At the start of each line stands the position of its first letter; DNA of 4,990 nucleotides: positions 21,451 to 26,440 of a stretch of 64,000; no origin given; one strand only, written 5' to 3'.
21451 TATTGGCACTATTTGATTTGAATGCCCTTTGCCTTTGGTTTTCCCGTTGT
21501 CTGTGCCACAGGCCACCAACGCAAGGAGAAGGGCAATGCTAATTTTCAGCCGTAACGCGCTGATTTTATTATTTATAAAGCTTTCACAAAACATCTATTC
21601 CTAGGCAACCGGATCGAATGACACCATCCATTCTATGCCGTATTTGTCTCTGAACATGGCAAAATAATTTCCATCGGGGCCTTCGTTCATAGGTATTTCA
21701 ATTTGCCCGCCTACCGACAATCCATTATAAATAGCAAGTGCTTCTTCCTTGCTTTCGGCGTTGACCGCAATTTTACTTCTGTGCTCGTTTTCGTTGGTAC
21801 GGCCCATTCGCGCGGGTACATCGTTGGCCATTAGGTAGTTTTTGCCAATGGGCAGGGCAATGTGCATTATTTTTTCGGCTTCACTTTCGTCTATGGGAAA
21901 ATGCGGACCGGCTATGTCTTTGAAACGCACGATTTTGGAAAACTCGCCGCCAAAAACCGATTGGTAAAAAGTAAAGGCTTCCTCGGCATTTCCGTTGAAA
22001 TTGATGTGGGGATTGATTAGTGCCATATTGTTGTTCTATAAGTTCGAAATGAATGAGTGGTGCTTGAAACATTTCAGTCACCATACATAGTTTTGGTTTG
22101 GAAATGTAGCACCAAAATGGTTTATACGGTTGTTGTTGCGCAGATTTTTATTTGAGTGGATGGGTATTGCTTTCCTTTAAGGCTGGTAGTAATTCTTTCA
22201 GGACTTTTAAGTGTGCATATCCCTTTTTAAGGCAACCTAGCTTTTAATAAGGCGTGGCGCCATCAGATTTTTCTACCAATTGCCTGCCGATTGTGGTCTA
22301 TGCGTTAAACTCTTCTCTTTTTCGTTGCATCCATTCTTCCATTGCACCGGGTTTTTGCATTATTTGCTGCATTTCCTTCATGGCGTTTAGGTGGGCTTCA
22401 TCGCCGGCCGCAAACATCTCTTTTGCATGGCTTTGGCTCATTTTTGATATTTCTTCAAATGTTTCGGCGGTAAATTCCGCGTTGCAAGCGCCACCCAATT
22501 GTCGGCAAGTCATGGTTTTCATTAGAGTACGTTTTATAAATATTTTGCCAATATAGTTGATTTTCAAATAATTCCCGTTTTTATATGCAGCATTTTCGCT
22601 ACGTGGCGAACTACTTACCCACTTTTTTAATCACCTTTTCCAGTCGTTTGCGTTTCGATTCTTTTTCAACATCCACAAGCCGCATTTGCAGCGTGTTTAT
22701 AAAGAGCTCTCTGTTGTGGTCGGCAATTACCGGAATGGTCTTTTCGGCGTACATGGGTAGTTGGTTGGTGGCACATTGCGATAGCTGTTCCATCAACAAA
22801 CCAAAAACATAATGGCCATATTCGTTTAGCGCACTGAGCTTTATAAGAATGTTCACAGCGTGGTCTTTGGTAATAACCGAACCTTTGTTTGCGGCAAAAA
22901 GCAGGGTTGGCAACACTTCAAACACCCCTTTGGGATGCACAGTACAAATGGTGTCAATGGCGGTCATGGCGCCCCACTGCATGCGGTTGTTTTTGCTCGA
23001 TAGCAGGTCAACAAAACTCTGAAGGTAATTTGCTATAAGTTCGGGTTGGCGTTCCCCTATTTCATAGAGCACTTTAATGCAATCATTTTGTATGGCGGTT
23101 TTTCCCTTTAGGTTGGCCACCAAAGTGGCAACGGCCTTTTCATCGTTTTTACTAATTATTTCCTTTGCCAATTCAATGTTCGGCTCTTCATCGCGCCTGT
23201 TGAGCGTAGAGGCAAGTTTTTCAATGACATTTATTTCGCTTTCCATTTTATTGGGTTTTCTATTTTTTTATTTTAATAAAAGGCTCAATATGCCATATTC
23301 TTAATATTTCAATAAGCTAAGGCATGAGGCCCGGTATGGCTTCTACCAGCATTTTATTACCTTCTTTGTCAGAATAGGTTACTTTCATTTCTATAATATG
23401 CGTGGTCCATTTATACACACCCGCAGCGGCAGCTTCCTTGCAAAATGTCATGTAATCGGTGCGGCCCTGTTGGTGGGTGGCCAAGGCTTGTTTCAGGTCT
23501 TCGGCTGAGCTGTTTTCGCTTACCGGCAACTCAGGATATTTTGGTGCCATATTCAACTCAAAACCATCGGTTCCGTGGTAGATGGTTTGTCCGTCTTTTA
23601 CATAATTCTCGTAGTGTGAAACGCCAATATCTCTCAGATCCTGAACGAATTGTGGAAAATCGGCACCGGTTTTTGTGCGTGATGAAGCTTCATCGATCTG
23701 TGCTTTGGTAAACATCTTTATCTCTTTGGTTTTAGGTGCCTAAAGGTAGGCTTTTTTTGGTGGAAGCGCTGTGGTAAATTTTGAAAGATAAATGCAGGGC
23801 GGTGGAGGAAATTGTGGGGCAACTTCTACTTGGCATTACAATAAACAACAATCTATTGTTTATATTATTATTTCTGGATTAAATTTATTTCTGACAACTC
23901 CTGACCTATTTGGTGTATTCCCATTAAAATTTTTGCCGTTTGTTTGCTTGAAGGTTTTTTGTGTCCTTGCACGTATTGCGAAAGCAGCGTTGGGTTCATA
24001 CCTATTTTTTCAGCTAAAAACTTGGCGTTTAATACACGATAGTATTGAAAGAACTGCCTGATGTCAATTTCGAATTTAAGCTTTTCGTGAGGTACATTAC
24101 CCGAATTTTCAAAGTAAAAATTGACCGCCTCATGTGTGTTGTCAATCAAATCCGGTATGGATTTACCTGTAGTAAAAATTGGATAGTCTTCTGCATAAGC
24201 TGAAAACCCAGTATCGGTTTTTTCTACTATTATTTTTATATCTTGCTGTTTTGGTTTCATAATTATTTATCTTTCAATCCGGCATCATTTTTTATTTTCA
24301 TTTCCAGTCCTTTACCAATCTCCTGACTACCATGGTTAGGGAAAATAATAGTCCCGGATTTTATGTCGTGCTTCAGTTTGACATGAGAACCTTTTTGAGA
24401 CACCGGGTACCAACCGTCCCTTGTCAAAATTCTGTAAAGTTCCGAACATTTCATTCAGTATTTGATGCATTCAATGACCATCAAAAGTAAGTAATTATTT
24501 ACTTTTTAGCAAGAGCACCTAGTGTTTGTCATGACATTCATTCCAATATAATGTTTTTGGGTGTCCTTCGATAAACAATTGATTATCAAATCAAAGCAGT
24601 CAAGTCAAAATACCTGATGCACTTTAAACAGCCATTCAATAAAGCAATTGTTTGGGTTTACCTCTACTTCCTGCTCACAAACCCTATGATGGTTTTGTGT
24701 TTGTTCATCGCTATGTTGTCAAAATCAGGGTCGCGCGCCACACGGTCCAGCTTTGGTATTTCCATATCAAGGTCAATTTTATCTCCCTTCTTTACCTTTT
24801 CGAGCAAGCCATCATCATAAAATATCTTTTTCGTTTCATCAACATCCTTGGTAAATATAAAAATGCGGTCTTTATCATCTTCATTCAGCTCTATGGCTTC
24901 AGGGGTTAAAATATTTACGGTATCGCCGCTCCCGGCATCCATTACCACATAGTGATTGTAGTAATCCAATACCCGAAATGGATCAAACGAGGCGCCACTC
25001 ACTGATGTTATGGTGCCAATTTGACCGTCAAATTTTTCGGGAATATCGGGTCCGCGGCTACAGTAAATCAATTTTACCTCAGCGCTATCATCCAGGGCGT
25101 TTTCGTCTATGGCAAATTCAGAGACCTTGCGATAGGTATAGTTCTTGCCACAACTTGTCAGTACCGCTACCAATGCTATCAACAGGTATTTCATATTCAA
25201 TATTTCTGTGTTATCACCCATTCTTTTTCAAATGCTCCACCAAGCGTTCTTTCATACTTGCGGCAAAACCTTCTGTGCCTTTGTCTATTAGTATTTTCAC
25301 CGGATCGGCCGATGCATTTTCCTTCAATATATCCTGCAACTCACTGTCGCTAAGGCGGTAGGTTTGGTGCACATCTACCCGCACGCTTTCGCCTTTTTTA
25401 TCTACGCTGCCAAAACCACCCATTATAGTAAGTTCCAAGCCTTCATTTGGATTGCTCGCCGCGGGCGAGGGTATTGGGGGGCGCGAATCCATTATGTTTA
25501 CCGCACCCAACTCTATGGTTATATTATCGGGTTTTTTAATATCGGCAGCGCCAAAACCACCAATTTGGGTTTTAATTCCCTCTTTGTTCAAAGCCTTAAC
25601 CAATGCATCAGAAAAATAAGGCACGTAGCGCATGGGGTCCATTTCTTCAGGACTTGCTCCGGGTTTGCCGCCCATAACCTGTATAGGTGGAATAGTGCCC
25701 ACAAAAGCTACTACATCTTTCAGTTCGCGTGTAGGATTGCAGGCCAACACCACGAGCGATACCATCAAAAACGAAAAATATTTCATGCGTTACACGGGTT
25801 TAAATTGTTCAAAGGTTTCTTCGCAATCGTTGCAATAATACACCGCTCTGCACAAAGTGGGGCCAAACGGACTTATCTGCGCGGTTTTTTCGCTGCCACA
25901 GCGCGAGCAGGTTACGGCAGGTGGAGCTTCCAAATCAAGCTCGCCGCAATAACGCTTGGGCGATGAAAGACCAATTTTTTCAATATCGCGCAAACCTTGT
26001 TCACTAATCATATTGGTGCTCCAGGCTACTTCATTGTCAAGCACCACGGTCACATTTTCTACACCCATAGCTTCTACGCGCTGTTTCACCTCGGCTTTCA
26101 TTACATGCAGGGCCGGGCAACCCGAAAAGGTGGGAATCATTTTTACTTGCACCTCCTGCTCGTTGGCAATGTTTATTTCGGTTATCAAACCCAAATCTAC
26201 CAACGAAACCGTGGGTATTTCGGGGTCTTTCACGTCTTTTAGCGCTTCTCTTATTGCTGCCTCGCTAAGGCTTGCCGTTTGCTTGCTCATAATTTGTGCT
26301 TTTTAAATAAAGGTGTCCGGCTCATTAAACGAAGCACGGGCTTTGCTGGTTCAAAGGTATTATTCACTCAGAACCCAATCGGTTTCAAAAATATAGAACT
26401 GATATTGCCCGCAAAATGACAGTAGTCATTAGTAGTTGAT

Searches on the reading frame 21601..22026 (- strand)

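Call 86: search_protein_families(library=pfam, proteins=[window:21601-22026:-], max_evalue=0.001)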
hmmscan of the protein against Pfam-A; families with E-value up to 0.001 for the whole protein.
window:21601-22026:- (141 aa): 2 families
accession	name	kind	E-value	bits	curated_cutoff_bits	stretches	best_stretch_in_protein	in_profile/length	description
PF00903.31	Glyoxalase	-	1.9e-10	41.6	20.6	1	10-135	8-121/121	Glyoxalase/Bleomycin resistance protein/Dioxygenase superfamily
PF06983.19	3-dmu-9_3-mt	-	5.6e-09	37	24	1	4-135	3-115/116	3-demethylubiquinone-9 3-methyltransferase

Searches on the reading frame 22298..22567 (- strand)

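Call 86: search_protein_families(library=pfam, proteins=[window:22298-22567:-], max_evalue=0.001)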
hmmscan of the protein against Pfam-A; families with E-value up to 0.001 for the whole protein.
window:22298-22567:- (89 aa): 1 family
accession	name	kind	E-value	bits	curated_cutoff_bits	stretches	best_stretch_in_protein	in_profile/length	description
PF06348.16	DUF1059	-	1.2e-05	25.9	21.1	1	16-50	1-35/56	Protein of unknown function (DUF1059)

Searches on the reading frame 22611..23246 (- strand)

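Call 86: search_protein_families(library=pfam, proteins=[window:22611-23246:-], max_evalue=0.001)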
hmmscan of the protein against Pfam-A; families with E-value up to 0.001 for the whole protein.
window:22611-23246:- (211 aa): 1 family
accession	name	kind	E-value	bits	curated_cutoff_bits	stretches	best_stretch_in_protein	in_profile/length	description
PF01602.26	Adaptin_N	-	6.5e-06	25.4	37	1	16-138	223-330/524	Adaptin N terminal region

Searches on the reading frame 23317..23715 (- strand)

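Call 86: search_protein_families(library=pfam, proteins=[window:23317-23715:-], max_evalue=0.001)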
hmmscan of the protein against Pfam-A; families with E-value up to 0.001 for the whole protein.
window:23317-23715:- (132 aa): 1 family
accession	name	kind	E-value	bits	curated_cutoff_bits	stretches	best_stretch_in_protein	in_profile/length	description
PF07166.16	DUF1398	-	1.8e-35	122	22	1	10-125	3-118/119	Protein of unknown function (DUF1398)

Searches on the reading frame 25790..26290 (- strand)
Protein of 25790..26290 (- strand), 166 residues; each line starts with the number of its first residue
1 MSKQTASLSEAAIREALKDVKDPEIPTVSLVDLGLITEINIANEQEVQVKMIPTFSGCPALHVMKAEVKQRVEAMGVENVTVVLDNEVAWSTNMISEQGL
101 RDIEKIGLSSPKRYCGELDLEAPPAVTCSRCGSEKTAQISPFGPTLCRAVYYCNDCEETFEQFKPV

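Call 86: search_protein_families(library=pfam, proteins=[window:25790-26290:-], max_evalue=0.001)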
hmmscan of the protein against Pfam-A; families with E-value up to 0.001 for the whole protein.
window:25790-26290:- (166 aa): 2 families
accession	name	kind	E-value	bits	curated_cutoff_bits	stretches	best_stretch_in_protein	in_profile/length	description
PF23451.1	Zn_ribbon_PaaD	-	9.2e-19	67.3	27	1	121-164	10-53/53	PaaD zinc beta ribbon domain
PF01883.24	FeS_assembly_P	-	3.8e-17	62.8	23.5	1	10-81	1-72/73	Iron-sulfur cluster assembly protein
